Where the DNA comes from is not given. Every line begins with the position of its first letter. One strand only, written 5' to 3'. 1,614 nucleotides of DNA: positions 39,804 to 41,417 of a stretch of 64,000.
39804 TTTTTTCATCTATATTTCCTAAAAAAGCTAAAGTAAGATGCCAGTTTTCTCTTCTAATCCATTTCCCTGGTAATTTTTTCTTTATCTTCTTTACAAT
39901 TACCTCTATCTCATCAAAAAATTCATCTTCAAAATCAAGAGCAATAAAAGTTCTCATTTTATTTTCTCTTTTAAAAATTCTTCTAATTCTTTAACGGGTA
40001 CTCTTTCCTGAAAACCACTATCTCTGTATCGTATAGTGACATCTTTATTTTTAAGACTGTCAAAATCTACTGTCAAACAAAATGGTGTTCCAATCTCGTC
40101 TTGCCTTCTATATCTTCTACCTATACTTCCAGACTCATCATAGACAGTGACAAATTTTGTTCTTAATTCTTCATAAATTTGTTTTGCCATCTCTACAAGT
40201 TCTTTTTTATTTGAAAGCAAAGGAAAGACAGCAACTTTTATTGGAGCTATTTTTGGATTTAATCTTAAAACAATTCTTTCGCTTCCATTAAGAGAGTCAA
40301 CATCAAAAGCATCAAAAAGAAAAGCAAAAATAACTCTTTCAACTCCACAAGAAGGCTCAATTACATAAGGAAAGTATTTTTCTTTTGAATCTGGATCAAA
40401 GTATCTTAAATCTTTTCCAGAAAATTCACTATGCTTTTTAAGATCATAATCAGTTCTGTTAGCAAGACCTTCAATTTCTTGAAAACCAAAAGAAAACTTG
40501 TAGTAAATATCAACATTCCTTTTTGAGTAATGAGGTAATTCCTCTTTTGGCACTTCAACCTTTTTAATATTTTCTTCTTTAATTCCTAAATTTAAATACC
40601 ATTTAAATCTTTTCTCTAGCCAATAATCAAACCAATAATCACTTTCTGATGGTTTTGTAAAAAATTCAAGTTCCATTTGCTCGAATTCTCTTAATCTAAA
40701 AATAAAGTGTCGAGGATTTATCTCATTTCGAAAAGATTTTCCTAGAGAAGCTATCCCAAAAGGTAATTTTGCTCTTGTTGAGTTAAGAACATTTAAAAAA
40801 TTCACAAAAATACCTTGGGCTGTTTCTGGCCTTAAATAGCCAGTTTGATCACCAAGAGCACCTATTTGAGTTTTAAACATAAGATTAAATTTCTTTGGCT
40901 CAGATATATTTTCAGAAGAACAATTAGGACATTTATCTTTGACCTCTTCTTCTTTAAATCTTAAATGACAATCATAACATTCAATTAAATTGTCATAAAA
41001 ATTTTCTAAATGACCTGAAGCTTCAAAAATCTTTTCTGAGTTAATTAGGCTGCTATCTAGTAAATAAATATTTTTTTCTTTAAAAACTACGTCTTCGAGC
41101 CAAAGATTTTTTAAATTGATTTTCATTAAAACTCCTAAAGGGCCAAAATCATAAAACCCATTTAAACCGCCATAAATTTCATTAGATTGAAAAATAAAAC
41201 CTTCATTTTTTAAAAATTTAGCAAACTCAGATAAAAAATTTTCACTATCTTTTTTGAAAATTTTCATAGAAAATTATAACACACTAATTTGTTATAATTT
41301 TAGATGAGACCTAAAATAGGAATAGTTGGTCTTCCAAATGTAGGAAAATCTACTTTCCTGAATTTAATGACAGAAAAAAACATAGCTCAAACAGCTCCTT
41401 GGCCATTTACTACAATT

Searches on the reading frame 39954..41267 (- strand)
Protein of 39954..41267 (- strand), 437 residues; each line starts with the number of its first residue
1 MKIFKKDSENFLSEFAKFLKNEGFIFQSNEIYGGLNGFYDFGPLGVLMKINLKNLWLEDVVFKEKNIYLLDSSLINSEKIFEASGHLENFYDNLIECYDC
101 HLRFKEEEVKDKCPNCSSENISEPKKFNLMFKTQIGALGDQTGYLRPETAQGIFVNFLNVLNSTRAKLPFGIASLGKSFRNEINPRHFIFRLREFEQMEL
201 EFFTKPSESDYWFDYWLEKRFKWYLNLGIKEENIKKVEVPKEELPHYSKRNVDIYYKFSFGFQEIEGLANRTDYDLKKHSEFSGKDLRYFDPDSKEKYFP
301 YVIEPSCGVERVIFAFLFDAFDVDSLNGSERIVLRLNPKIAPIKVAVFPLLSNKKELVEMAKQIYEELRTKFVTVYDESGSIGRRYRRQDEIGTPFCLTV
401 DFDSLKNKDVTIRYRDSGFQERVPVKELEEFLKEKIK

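Call 53: search_protein_families(library=pfam, alignment_id=A5, max_evalue=1e-7)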
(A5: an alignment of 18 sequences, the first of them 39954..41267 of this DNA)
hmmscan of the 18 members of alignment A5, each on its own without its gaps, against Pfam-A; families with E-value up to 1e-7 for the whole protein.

A. member 1, window:39954-41267:- (437 aa): 2 families
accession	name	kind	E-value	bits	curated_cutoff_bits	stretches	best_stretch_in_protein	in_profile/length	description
PF03129.25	HGTP_anticodon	-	1.5e-23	83.2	21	1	344-435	1-94/94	Anticodon binding domain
PF00587.30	tRNA-synt_2b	-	2.3e-14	54.3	29.3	1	142-316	10-175/179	tRNA synthetase class II core domain (G, H, P, S and T)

B. families by the number of members that match (of 18 scanned): 28 families (the first 25 are shown)
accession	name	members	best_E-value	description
PF08245.18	Mur_ligase_M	2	2e-34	Mur ligase middle domain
PF02875.26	Mur_ligase_C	2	1.1e-22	Mur ligase, glutamate ligase domain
PF01139.22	RtcB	1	1.3e-164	tRNA-splicing ligase RtcB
PF06723.19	MreB_Mbl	1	9.5e-132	MreB/Mbl protein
PF00006.31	ATP-synt_ab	1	2e-75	ATP synthase alpha/beta family, nucleotide-binding domain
PF01116.26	F_bP_aldolase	1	2.7e-60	Fructose-bisphosphate aldolase class-II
PF01025.24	GrpE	1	2.1e-33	GrpE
PF04101.22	Glyco_tran_28_C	1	2e-31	Glycosyltransferase family 28 C-terminal domain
PF01943.22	Polysacc_synt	1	1.1e-30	Polysaccharide biosynthesis protein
PF02518.31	HATPase_c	1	1.8e-30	Histidine kinase-, DNA gyrase B-, and HSP90-like ATPase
PF03129.25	HGTP_anticodon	1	1.5e-23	Anticodon binding domain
PF09285.17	Elong-fact-P_C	1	4.4e-22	Elongation factor P, C-terminal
PF13177.12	DNA_pol3_delta2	1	8.5e-22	DNA polymerase III, delta subunit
PF01926.29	MMR_HSR1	1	3.1e-21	50S ribosome-binding GTPase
PF03033.26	Glyco_transf_28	1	7.2e-20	Glycosyltransferase family 28 N-terminal domain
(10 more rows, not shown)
